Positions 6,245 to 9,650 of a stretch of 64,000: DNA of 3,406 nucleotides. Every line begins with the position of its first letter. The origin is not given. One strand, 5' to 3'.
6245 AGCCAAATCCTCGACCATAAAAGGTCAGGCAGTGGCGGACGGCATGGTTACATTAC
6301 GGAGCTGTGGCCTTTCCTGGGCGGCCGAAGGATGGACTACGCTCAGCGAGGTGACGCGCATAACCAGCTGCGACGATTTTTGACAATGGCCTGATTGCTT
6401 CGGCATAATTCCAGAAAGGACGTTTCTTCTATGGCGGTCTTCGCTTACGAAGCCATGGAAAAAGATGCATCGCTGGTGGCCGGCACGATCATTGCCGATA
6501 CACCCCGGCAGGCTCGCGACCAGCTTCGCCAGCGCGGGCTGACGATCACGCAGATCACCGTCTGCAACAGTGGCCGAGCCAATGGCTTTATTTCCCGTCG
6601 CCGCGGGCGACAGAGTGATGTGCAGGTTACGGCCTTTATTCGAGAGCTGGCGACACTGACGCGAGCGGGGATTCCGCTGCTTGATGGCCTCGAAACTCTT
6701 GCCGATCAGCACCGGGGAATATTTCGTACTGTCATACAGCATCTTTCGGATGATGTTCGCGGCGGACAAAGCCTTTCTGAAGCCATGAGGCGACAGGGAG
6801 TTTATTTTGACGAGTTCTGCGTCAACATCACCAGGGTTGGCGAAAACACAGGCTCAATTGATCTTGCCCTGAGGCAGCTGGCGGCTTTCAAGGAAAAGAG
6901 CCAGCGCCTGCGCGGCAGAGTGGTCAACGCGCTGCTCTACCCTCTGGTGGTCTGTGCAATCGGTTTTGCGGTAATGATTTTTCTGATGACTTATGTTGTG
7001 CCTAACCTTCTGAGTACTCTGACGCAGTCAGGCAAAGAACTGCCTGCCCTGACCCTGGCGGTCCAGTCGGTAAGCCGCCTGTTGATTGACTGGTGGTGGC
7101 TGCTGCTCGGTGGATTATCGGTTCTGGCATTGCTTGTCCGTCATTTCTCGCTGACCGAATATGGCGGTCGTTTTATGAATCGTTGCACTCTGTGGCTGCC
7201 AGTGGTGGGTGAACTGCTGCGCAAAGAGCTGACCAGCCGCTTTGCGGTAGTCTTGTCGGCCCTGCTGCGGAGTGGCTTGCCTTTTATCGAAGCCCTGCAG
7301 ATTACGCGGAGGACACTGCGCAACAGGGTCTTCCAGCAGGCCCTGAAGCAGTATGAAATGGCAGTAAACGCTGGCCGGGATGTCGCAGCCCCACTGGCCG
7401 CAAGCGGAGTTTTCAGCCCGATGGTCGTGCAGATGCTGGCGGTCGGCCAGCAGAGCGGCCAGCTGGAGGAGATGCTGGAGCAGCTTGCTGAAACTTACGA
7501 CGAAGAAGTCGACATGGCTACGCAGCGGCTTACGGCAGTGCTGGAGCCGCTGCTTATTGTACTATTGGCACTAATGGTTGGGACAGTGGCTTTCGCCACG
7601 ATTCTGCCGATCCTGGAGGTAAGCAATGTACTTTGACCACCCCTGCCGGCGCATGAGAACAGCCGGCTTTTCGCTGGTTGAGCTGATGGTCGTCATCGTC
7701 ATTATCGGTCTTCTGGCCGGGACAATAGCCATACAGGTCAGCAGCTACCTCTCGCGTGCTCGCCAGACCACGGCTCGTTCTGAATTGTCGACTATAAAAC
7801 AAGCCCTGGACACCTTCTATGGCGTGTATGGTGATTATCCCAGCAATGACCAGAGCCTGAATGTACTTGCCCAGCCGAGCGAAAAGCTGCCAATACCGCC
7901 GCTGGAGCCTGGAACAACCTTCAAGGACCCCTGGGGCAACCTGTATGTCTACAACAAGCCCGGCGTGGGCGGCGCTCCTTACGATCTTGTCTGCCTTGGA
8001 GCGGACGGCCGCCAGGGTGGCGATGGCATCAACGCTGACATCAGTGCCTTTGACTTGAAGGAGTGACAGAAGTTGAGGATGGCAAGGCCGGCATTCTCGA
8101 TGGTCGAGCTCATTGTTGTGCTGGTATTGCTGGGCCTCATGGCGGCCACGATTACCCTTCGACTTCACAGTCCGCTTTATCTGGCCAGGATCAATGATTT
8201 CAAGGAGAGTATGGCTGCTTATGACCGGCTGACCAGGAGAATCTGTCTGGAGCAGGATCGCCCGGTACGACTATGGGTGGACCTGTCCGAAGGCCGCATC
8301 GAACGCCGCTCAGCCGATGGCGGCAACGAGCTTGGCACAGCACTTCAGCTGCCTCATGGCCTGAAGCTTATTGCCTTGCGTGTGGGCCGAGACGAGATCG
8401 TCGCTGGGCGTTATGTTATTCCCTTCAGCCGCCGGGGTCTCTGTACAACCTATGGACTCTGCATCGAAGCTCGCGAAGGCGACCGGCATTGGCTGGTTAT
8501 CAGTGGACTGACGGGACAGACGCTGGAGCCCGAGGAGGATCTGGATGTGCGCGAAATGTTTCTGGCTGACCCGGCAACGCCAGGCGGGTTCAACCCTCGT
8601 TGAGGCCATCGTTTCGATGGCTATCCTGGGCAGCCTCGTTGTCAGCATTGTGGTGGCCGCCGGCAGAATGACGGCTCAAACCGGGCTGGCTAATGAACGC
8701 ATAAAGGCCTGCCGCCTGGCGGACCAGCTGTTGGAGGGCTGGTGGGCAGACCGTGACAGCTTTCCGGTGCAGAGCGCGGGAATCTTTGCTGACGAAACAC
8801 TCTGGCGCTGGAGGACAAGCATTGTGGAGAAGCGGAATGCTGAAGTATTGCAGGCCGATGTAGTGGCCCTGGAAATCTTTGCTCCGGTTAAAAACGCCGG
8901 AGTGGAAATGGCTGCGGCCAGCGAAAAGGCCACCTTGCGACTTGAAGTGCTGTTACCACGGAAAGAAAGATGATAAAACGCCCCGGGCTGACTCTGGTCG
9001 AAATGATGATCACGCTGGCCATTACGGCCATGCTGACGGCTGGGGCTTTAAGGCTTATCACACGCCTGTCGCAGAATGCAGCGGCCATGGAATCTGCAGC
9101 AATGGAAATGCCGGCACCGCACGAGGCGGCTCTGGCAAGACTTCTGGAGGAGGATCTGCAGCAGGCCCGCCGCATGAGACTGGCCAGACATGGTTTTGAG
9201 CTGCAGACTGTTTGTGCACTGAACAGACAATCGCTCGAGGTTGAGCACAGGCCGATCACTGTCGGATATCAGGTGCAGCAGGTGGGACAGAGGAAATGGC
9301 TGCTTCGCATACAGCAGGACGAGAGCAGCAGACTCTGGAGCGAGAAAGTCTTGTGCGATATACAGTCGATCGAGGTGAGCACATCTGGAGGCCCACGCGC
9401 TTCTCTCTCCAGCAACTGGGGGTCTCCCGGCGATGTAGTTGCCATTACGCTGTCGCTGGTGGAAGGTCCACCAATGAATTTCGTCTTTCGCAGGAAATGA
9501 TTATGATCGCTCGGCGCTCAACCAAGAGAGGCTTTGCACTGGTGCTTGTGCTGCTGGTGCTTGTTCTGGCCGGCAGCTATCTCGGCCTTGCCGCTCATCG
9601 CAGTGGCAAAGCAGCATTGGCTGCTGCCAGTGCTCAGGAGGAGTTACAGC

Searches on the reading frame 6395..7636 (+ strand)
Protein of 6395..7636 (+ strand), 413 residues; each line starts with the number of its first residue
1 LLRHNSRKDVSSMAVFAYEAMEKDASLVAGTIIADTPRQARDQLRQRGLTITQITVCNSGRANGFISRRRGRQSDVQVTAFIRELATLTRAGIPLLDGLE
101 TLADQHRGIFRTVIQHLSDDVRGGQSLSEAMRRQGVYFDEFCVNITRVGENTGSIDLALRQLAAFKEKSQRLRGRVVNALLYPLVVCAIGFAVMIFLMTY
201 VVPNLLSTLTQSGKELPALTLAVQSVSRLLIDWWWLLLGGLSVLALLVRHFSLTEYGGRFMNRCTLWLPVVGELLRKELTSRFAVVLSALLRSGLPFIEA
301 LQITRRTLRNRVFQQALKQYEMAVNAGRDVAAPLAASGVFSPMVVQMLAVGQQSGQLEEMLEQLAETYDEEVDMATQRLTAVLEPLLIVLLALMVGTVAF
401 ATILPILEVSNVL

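Call 52: search_protein_families(library=pfam, proteins=[window:6395-7636:+], max_evalue=0.001)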
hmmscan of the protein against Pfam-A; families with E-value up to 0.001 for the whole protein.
window:6395-7636:+ (413 aa): 1 family
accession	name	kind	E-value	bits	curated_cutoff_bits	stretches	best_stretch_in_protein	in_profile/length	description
PF00482.28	T2SSF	-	7.2e-59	197.7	25.2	2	81-203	1-125/125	Type II secretion system (T2SS), protein F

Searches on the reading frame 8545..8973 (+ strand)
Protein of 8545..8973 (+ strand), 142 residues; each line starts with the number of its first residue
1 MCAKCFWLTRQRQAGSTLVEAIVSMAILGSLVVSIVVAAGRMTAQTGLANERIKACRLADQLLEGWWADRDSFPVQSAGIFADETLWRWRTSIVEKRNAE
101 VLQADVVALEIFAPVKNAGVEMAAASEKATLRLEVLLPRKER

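Call 52: search_protein_families(library=pfam, proteins=[window:8545-8973:+], max_evalue=0.001)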
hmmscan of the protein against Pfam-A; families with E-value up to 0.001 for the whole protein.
window:8545-8973:+ (142 aa): 1 family
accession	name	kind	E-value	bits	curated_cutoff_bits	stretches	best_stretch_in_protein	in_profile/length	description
PF07963.17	N_methyl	-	7.6e-05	22.6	21.2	1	10-34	1-25/27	Prokaryotic N-terminal methylation motif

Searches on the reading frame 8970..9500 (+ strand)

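Call 52: search_protein_families(library=pfam, proteins=[window:8970-9500:+], max_evalue=0.001)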
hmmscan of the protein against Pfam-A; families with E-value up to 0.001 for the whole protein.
window:8970-9500:+ (176 aa): 1 family
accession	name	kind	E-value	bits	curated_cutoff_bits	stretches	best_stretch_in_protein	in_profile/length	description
PF07963.17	N_methyl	-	5.6e-06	26.1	21.2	1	3-27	3-27/27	Prokaryotic N-terminal methylation motif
